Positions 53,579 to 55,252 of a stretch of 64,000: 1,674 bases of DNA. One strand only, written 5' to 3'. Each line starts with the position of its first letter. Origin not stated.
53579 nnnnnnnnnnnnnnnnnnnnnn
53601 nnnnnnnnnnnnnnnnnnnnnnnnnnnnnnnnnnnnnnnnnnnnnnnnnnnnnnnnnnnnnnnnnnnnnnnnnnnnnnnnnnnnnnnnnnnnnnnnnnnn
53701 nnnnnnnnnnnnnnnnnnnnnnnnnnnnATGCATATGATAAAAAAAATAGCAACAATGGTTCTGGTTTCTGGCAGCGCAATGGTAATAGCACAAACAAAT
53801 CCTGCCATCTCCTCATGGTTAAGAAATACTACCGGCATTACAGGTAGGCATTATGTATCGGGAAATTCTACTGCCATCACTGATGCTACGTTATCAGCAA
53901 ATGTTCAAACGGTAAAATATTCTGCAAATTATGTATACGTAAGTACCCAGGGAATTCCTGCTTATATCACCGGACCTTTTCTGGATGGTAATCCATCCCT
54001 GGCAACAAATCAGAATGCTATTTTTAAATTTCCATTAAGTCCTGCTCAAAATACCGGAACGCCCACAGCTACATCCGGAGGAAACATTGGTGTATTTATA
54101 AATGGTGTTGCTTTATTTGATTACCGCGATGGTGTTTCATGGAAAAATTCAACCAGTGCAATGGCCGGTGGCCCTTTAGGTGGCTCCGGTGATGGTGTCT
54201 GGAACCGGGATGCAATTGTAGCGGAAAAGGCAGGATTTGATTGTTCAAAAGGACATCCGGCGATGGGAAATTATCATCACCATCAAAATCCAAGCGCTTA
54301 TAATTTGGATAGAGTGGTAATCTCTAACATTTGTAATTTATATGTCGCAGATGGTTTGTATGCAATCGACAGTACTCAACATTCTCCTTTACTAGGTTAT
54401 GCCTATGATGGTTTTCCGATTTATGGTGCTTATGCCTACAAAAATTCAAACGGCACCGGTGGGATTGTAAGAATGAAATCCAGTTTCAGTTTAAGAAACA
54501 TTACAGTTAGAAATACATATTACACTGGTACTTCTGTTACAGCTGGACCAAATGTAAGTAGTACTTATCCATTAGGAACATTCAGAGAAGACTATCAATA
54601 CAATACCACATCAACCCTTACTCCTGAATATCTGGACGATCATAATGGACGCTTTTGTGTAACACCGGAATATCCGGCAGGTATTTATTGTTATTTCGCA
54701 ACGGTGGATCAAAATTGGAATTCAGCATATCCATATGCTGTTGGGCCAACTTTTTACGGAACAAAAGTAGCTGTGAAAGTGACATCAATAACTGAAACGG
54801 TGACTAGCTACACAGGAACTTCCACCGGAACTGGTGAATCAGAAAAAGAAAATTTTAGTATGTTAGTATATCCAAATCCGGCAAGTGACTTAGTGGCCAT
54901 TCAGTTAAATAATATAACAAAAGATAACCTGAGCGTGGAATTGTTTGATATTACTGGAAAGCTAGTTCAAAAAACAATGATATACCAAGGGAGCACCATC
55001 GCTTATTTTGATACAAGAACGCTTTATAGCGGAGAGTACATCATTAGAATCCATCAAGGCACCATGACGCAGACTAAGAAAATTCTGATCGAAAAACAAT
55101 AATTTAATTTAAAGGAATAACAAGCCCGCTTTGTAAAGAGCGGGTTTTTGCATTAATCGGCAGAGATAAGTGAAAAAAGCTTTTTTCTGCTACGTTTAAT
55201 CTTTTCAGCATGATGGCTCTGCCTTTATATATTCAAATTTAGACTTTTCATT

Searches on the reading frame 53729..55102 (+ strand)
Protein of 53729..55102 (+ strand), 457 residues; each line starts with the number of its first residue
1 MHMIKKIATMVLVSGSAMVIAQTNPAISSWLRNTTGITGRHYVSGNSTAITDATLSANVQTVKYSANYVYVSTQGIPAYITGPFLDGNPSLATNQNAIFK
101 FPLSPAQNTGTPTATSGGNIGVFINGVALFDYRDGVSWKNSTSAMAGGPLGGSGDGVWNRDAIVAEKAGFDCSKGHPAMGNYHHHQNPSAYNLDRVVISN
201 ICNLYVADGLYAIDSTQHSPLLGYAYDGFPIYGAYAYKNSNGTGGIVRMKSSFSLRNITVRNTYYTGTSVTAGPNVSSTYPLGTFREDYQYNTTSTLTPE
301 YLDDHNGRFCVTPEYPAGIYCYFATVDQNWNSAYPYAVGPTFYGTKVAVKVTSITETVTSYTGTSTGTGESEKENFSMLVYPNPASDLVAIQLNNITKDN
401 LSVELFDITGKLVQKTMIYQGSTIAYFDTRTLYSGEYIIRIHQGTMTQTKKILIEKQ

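Call 9: search_protein_families(library=pfam, proteins=[window:53729-55102:+], max_evalue=0.001)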
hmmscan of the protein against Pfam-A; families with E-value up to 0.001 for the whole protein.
window:53729-55102:+ (457 aa): 2 families
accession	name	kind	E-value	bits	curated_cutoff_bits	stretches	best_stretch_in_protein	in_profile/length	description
PF14240.11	YHYH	-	4.2e-55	187.2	25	1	99-331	2-187/193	YHYH protein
PF18962.6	Por_Secre_tail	-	1.1e-14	54.9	27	1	380-454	1-75/75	Secretion system C-terminal sorting domain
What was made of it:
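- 53735..55102 (+): Downstream gene: a YHYH-family protein with a T9SS (type IX secretion system) C-terminal sorting domain. An alternative ATG lies at 53729. Pfam PF14240 at 4.2e-55 and PF18962 at 1.1e-14 (call 9).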

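Call 10: search_protein_families(library=ncbifam, proteins=[window:53729-55102:+], max_evalue=0.001)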
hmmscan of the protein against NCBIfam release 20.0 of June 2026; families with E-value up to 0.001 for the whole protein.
window:53729-55102:+ (457 aa): 2 families
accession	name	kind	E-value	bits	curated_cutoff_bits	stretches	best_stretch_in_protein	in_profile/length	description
NF038113.1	T9SSA_dep_M36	equivalog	5.2e-14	51.4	885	1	368-454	783-868/869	T9SS-dependent M36 family metallopeptidase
TIGR04183.1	Por_Secre_tail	domain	2e-13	50.1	23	1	380-454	1-71/72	T9SS type A sorting domain-containing protein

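Call 11: find_encoding_contigs(protein=window:53729-55102:+, flank=10000, max_places=10)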
Protein window:53729-55102:+ (457 aa): no gene with exactly this product is on record in the collection.

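Call 13: find_homologous_proteins(query=window:53729-55102:+, max_evalue=1e-20)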
Query window:53729-55102:+ (457 aa): 6686 proteins with E <= 1e-20 among 8000 candidates; the best 120 are listed.
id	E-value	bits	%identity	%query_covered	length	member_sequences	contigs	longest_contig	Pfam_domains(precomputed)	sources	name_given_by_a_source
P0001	0.0e+0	1027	100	100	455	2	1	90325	PF14240.12,PF18962.8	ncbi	ncbi:MAG: YHYH protein [Bacteroidota bacterium]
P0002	1.3e-260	883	84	99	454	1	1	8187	PF14240.12,PF18962.8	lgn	-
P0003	2.7e-257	872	83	99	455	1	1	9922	PF14240.12,PF18962.8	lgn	-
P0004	3.2e-256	868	83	99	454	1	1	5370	PF14240.12,PF18962.8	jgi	jgi:hypothetical protein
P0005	6.2e-254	861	82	99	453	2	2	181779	PF14240.12,PF18962.8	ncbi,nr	ncbi:MAG: hypothetical protein K0S53_534 [Bacteroidetes bacterium]|nr:hypothetical protein [Bacteroi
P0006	6.3e-253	857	82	99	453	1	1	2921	PF14240.12,PF18962.8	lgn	-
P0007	3.6e-252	855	83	99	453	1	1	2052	PF14240.12,PF18962.8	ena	-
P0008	7.8e-251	850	82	99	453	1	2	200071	PF14240.12,PF18962.8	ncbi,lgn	-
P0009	7.9e-245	831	79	99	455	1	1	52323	PF14240.12,PF18962.8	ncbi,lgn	ncbi:MAG: YHYH protein [Bacteroidota bacterium]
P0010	1.3e-243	827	78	99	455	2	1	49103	PF14240.12,PF18962.8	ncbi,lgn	ncbi:MAG: YHYH protein [Bacteroidota bacterium]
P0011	3.1e-242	822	78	99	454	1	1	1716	PF14240.12,PF18962.8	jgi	jgi:hypothetical protein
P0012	1.9e-239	813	75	99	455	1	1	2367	PF14240.12,PF18962.8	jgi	jgi:hypothetical protein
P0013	1.2e-230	784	74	99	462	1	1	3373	PF14240.12,PF18962.8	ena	-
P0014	3.6e-230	782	76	99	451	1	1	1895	PF14240.12,PF18962.8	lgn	-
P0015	8.5e-230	781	76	97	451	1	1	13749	PF14240.12,PF18962.8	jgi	jgi:hypothetical protein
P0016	1.5e-229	780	75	99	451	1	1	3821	PF14240.12,PF18962.8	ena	-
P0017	3.8e-229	779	75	99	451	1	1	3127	PF14240.12,PF18962.8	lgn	-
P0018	4.9e-229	778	76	99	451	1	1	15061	PF14240.12,PF18962.8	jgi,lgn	-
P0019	7.8e-229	778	74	99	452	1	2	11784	PF14240.12,PF18962.8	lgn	-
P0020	1.5e-228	777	75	99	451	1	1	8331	PF14240.12,PF18962.8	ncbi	-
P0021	2.8e-228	776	75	99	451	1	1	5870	PF14240.12,PF18962.8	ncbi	-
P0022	2.9e-228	776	75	99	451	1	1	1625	PF14240.12,PF18962.8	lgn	-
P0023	7.9e-228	775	75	99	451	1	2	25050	PF14240.12,PF18962.8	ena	-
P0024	7.0e-226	768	72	100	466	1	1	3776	PF14240.12,PF18962.8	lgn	-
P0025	1.3e-224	764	73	96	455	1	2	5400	PF14240.12,PF18962.8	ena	-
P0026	1.4e-224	764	71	99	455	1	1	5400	PF14240.12,PF18962.8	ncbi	-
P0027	2.0e-224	763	73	99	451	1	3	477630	PF14240.12,PF18962.8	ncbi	-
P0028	2.5e-224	763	74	95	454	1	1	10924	PF14240.12,PF18962.8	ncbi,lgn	ncbi:hypothetical protein BH11BAC2_BH11BAC2_16520 [soil metagenome]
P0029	3.9e-224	762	73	98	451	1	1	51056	PF14240.12,PF18962.8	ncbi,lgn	-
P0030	6.7e-224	762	73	99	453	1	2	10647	PF14240.12,PF18962.8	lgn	-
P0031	6.8e-224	762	73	99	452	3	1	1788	PF14240.12,PF18962.8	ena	-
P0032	2.1e-223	760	73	99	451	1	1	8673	PF14240.12,PF18962.8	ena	-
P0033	2.8e-223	760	76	93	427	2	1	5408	PF14240.12,PF18962.8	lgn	-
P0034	4.3e-223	759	73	98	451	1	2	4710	PF14240.12,PF18962.8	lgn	-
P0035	5.8e-223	758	73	99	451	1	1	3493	PF14240.12,PF18962.8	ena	-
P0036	8.6e-223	758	73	99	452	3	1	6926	PF14240.12,PF18962.8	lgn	-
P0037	1.1e-222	758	74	97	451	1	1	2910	PF14240.12,PF18962.8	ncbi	-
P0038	1.1e-222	758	73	100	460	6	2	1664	PF14240.12,PF18962.8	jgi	jgi:hypothetical protein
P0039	1.1e-222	757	72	99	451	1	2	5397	PF14240.12,PF18962.8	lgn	-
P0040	1.2e-222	757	73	99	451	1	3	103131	PF14240.12,PF18962.8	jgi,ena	jgi:hypothetical protein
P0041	1.5e-222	757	74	95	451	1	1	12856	PF14240.12,PF18962.8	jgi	jgi:hypothetical protein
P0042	1.6e-222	757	73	99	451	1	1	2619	PF14240.12,PF18962.8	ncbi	-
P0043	1.9e-222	757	73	100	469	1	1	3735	PF14240.12,PF18962.8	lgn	-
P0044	2.0e-222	757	72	98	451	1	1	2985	PF14240.12,PF18962.8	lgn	-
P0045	2.3e-222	756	71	99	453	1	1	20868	PF14240.12,PF18962.8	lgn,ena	-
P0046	3.1e-222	756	73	99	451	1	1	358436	PF14240.12,PF18962.8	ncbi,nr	ncbi:MAG: YHYH protein [Bacteroidetes bacterium]|nr:YHYH protein [Bacteroidota bacterium]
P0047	4.9e-222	755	74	95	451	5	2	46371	PF14240.12,PF18962.8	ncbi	-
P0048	9.7e-222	754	71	99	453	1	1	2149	PF14240.12,PF18962.8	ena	-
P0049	1.0e-221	754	71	99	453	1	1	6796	PF14240.12,PF18962.8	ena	-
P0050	1.1e-221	754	71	99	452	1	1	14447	PF14240.12,PF18962.8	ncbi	-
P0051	1.4e-221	754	74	99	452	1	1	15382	PF14240.12,PF18962.8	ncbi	-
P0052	1.5e-221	754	72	99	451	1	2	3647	PF14240.12,PF18962.8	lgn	-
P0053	1.6e-221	754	71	99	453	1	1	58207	PF14240.12,PF18962.8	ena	-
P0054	2.0e-221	753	72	99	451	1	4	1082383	PF14240.12,PF18962.8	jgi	jgi:hypothetical protein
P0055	2.4e-221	753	75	96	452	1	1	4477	PF14240.12,PF18962.8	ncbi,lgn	-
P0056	3.4e-221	753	73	99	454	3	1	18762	PF14240.12,PF18962.8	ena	-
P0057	5.4e-221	752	70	99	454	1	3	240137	PF14240.12,PF18962.8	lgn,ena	-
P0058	5.4e-221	752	72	99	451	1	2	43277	PF14240.12,PF18962.8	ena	-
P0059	8.2e-221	751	73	99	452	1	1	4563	PF14240.12,PF18962.8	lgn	-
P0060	1.5e-220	751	72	99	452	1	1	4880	PF14240.12,PF18962.8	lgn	-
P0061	2.0e-220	750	71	99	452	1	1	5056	PF14240.12,PF18962.8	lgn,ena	-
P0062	2.3e-220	750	71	99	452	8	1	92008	PF14240.12,PF18962.8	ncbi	-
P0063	2.7e-220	750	72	99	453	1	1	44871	PF14240.12,PF18962.8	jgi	jgi:hypothetical protein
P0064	6.2e-220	749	72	99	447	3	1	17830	PF14240.12,PF18962.8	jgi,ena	-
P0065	6.8e-220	748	71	99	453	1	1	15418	PF14240.12,PF18962.8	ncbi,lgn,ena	-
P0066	7.1e-220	748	73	99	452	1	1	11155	PF14240.12,PF18962.8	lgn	-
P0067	8.7e-220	748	75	96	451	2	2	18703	PF14240.12,PF18962.8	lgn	-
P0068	8.7e-220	748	75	96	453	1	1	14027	PF14240.12,PF18962.8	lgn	-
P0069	9.3e-220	748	72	99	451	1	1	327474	PF14240.12,PF18962.8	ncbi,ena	-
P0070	1.2e-219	748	73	97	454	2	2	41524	PF14240.12,PF18962.8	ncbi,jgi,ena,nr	ncbi:MAG TPA: YHYH protein [Bacteroidia bacterium]|jgi:hypothetical protein|nr:YHYH protein [Bactero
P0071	1.9e-219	747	72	99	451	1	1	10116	PF14240.12,PF18962.8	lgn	-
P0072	4.3e-219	746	74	96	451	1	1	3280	PF14240.12,PF18962.8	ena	-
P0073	4.9e-219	746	72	99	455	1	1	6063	PF14240.12,PF18962.8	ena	-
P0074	5.7e-219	745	71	99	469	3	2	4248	PF14240.12,PF18962.8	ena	-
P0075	1.1e-218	744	73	99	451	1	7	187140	PF14240.12,PF18962.8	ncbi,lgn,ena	-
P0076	1.6e-218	744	72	99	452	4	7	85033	PF14240.12,PF18962.8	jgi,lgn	jgi:hypothetical protein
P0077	1.8e-218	744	72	99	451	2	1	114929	PF14240.12,PF18962.8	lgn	-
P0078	2.1e-218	743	73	100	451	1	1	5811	PF14240.12,PF18962.8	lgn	-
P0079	2.3e-218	743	76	95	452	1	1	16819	PF14240.12,PF18962.8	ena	-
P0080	3.3e-218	743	73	95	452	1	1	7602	PF14240.12,PF18962.8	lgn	-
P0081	3.5e-218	743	76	95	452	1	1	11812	PF14240.12,PF18962.8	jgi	-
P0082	4.4e-218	742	70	99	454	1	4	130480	PF14240.12,PF18962.8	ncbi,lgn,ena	-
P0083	4.5e-218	742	71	99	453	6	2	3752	PF14240.12,PF18962.8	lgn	-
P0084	4.7e-218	742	71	99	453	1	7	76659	PF14240.12,PF18962.8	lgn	-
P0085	5.9e-218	742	76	95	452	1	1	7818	PF14240.12,PF18962.8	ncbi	-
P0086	6.3e-218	742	72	99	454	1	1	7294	PF14240.12,PF18962.8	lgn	-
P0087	6.7e-218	742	71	100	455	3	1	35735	PF14240.12,PF18962.8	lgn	-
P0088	7.4e-218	742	71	97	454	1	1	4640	PF14240.12,PF18962.8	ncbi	-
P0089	1.2e-217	741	71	99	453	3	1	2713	PF14240.12,PF18962.8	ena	-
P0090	1.4e-217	741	73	95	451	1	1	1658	PF14240.12,PF18962.8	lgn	-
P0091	1.4e-217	741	71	100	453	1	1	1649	PF14240.12,PF18962.8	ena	-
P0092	1.6e-217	741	70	99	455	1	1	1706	PF14240.12,PF18962.8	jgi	-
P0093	2.0e-217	740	71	99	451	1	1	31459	PF14240.12,PF18962.8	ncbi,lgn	-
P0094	2.4e-217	740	72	99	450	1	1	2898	PF14240.12,PF18962.8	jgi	jgi:hypothetical protein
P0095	2.8e-217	740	75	95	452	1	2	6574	PF14240.12,PF18962.8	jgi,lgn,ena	jgi:hypothetical protein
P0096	2.9e-217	740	71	99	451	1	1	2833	PF14240.12,PF18962.8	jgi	jgi:hypothetical protein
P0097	3.0e-217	740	72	95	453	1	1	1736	PF14240.12,PF18962.8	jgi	jgi:hypothetical protein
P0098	3.4e-217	739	71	99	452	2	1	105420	PF14240.12,PF18962.8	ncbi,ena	-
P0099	4.0e-217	739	70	99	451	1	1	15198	PF14240.12,PF18962.8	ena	-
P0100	8.1e-217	738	69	98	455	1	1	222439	PF14240.12,PF18962.8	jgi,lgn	jgi:hypothetical protein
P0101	8.4e-217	738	74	99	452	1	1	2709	PF14240.12,PF18962.8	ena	-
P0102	8.8e-217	738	69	99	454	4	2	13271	PF14240.12,PF18962.8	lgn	-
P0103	1.0e-216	738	70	99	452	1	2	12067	PF14240.12,PF18962.8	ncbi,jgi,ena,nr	ncbi:MAG TPA: YHYH protein [Bacteroidia bacterium]|jgi:hypothetical protein|nr:YHYH protein [Bactero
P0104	1.1e-216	738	70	99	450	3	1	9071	PF14240.12,PF18962.8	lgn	-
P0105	1.3e-216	738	72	96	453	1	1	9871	PF14240.12,PF18962.8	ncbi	-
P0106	1.4e-216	737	69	100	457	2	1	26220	PF14240.12,PF18962.8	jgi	jgi:hypothetical protein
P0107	1.6e-216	737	69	99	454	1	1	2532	PF14240.12,PF18962.8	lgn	-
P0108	1.8e-216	737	73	99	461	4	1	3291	PF14240.12,PF18962.8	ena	-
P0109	1.8e-216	737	71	99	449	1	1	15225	PF14240.12,PF18962.8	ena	-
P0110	2.0e-216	737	73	96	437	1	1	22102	PF14240.12,PF18962.8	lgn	-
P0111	2.2e-216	737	71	99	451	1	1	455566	PF14240.12,PF18962.8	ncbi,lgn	ncbi:MAG: YHYH protein [Bacteroidota bacterium]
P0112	2.4e-216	737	72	99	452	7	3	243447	PF14240.12,PF18962.8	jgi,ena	jgi:hypothetical protein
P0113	2.5e-216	737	71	95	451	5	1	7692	PF14240.12,PF18962.8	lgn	-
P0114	2.7e-216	736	70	98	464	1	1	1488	PF14240.12,PF18962.8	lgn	-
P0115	2.8e-216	736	72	99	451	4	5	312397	PF14240.12,PF18962.8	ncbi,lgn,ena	-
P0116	3.4e-216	736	74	96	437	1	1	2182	PF14240.12,PF18962.8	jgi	-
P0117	3.4e-216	736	72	99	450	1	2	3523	PF14240.12,PF18962.8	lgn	-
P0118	4.1e-216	736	73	96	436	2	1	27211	PF14240.12,PF18962.8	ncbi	-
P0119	4.6e-216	736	70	99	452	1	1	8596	PF14240.12,PF18962.8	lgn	-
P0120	4.6e-216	736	71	99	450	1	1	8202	PF14240.12,PF18962.8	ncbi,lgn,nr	ncbi:MAG: YHYH protein [Phycisphaerales bacterium]|nr:YHYH protein [Phycisphaerales bacterium]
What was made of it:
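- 53735..55102 (+): The 100%-identical database protein P0001 is 455 aa (call 13).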

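Call 15: find_related_loci(query=A2, collection=genome_contigs, flank=5000)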
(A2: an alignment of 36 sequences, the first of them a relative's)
Query A2 (455 aa) in genome_contigs; peptide patterns used: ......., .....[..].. (x = any residue, [..] = any of these).
600 stretches matched a pattern (row limit reached: there are more); 570 encode a relative of the query (tblastn E <= 1e-3); the best 80 are kept; 80 distinct loci.
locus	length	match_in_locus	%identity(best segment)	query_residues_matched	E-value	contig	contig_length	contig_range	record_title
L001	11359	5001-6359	71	1-454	0e+0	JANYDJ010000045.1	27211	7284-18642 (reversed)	MAG: Flavobacteriaceae bacterium isolate 336R_metabinner_54 336R_k141_2275664, whole genome shotgun sequence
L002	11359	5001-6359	71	1-454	0e+0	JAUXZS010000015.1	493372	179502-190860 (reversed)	MAG: Bacteroidota bacterium isolate C18_maxbin.119 C18_k141_203660, whole genome shotgun sequence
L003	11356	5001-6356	71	1-454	0e+0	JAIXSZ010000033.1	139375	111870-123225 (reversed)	MAG: Sphingobacteriales bacterium isolate C8_MAG_00020 pond_C8_MAG_00020_000000000090, whole genome shotgun sequence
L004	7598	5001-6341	72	5-454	0e+0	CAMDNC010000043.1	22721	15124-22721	MAG: Flavipsychrobacter stenotrophus isolate MiH-22jul19-113 genome assembly, contig: MiH-22jul19-C4228, whole genome sh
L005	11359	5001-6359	70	1-454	0e+0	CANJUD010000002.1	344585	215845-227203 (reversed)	MAG: Bacteroidetes bacterium isolate RH-26jul17-255 genome assembly, contig: RH-26jul17-C17, whole genome shotgun sequen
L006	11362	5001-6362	67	1-454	0e+0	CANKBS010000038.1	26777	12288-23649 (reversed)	MAG: Sphingobacteriaceae bacterium isolate RH-26jul17-170 genome assembly, contig: RH-26jul17-C4505, whole genome shotgu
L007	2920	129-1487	69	1-454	0e+0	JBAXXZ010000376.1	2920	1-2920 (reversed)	MAG: Bacteroidota bacterium isolate ELA752 MAG752_376, whole genome shotgun sequence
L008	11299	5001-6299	74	19-454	0e+0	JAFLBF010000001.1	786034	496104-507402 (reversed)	MAG: Bacteroidetes bacterium isolate UWPOB_BACT3 gnl_X_OJEEJDBO_1, whole genome shotgun sequence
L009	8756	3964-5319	68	1-453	0e+0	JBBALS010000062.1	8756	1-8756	MAG: Flavobacteriales bacterium isolate EUL_069 ctg62-EUL_069, whole genome shotgun sequence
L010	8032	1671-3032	70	1-454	0e+0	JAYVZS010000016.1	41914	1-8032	MAG: Bacteroidota bacterium isolate GL91_DN_metabinner_3 GL91_DN_metabinner_3_15, whole genome shotgun sequence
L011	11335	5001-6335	68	10-455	0e+0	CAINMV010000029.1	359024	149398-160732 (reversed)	MAG: uncultured Bacteroidetes bacterium isolate Ja_bin-4406 genome assembly, contig: bin-4406:29/37, whole genome shotgu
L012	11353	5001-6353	69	2-452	0e+0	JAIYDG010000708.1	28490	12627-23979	MAG: Bacteroidetes bacterium isolate H1_MAG_00027 pond_H1_MAG_00027_000000000055, whole genome shotgun sequence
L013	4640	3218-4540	71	1-442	0e+0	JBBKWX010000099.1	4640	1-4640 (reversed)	MAG: Bacteroidia bacterium isolate metabat_bins.236 k119_1490626, whole genome shotgun sequence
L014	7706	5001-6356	71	1-454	0e+0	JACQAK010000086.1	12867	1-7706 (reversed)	MAG: Bacteroidetes bacterium isolate NC_groundwater_914_Pr1_S-0.2um_36_15 Montesol18-Sp2_coassembly_scaffold_195245, who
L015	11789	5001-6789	70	3-454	0e+0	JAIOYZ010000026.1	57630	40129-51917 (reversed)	MAG: Bacteroidia bacterium isolate Tobar12.5m-G26 Tobar12-5m-20mill-C126, whole genome shotgun sequence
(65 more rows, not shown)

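Call 21: find_encoding_contigs(protein=P0001, flank=10000, max_places=3)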
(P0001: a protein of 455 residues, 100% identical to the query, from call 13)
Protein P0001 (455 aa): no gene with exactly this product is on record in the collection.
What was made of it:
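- Tried and rejected: The window's YHYH protein could not be looked up by exact sequence, either from the 53729 start or as P0001 (calls 11, 21).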

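Call 22: find_encoding_contigs(protein=P0005, flank=6000, max_places=3)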
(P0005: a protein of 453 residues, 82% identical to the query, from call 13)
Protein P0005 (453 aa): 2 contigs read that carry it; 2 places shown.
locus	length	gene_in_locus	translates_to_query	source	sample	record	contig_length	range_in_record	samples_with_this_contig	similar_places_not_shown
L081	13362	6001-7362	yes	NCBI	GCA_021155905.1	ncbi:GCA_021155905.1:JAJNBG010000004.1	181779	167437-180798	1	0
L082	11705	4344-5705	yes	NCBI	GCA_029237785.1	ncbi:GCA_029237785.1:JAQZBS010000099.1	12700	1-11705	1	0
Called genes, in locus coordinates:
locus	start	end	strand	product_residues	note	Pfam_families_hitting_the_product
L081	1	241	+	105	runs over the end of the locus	-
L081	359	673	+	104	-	-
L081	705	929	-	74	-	-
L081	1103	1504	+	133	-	PF25056:DUF7793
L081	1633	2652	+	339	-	PF02678:Pirin, PF05726:Pirin_C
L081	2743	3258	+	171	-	-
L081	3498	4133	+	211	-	PF20243:MbnP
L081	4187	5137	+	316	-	PF03150:CCP_MauG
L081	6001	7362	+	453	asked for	PF14240:YHYH, PF18962:Por_Secre_tail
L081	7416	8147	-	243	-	PF18306:LDcluster4, PF03641:Lysine_decarbox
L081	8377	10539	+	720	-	PF00515:TPR_1 (faint), PF13424:TPR_12, PF13424:TPR_12, PF13374:TPR_10 (weak), PF13424:TPR_12, PF13374:TPR_10 (weak), PF13424:TPR_12, PF07228:SpoIIE, +4 more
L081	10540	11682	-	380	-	PF04851:ResIII, PF00270:DEAD, PF00271:Helicase_C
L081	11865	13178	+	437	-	PF04851:ResIII, PF00270:DEAD, PF00271:Helicase_C, PF03880:DbpA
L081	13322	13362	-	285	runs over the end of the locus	PF04536:TPM_phosphatase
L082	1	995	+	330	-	PF02678:Pirin, PF05726:Pirin_C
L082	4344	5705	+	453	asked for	PF14240:YHYH, PF18962:Por_Secre_tail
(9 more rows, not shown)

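Call 23: find_encoding_contigs(protein=P0008, flank=6000, max_places=3)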
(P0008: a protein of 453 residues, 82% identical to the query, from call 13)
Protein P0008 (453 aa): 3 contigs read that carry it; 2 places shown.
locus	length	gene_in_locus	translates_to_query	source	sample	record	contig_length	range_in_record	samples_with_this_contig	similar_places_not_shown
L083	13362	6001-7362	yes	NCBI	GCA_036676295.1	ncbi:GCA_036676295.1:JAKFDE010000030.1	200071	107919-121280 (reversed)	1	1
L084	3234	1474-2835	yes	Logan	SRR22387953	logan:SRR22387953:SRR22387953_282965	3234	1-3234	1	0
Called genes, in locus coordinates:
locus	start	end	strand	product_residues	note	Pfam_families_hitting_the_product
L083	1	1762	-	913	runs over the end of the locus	PF13620:CarboxypepD_reg, PF14905:OMP_b-brl_3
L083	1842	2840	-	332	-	PF00044:Gp_dh_N, PF02800:Gp_dh_C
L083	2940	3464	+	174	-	PF04542:Sigma70_r2, PF08281:Sigma70_r4_2, PF04545:Sigma70_r4, PF22233:PhyR_sigma-like (weak)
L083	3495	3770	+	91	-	-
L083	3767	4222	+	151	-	-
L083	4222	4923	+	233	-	PF20243:MbnP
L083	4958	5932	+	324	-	PF03150:CCP_MauG, PF00034:Cytochrom_C (weak)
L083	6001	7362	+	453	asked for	PF14240:YHYH, PF18962:Por_Secre_tail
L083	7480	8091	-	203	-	PF01557:FAA_hydrolase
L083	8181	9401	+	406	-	PF01266:DAO, PF07992:Pyr_redox_2 (faint), PF13450:NAD_binding_8 (weak), PF13738:Pyr_redox_3 (faint)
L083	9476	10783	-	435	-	PF01041:DegT_DnrJ_EryC1, PF00266:Aminotran_5 (faint)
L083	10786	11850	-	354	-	PF01370:Epimerase, PF16363:GDP_Man_Dehyd, PF02719:Polysacc_synt_2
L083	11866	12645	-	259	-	PF00483:NTP_transferase, PF12804:NTP_transf_3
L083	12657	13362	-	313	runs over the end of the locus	PF00535:Glycos_transf_2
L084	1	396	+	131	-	?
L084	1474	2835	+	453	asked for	PF14240:YHYH, PF18962:Por_Secre_tail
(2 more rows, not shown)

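Call 27: find_encoding_contigs(protein=P0002, flank=6000, max_places=3)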
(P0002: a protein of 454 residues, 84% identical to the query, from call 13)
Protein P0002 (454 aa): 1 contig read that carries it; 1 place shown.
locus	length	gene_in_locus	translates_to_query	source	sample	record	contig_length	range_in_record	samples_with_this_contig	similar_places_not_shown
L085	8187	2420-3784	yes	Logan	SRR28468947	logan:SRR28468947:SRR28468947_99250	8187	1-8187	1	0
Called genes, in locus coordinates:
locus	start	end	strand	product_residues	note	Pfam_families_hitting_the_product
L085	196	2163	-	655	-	PF18911:PKD_4, PF00801:PKD, PF13585:CHU_C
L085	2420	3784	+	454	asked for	PF14240:YHYH, PF18962:Por_Secre_tail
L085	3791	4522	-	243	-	PF18306:LDcluster4, PF03641:Lysine_decarbox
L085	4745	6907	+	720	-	PF13424:TPR_12 (weak), PF13424:TPR_12, PF13424:TPR_12, PF13374:TPR_10 (weak), PF13424:TPR_12, PF13181:TPR_8 (weak), PF13424:TPR_12, PF07228:SpoIIE, +6 more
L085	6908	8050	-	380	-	PF04851:ResIII, PF00270:DEAD, PF00271:Helicase_C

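Call 28: find_encoding_contigs(protein=P0003, flank=6000, max_places=3)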
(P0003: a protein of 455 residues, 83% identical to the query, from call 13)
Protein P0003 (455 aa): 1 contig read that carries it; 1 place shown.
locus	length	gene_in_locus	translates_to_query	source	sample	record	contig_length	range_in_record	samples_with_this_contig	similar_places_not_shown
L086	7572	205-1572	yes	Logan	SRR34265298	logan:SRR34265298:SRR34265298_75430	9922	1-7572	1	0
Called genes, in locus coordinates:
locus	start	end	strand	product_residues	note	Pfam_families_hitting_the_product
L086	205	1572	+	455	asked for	PF14240:YHYH, PF18962:Por_Secre_tail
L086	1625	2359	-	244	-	PF18306:LDcluster4, PF03641:Lysine_decarbox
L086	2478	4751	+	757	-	PF13424:TPR_12 (weak), PF13424:TPR_12, PF13424:TPR_12, PF13374:TPR_10 (weak), PF13424:TPR_12, PF13181:TPR_8 (weak), PF13374:TPR_10 (weak), PF07228:SpoIIE, +5 more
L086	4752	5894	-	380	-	PF04851:ResIII, PF00270:DEAD, PF00271:Helicase_C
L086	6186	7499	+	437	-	PF04851:ResIII, PF00270:DEAD, PF00271:Helicase_C, PF03880:DbpA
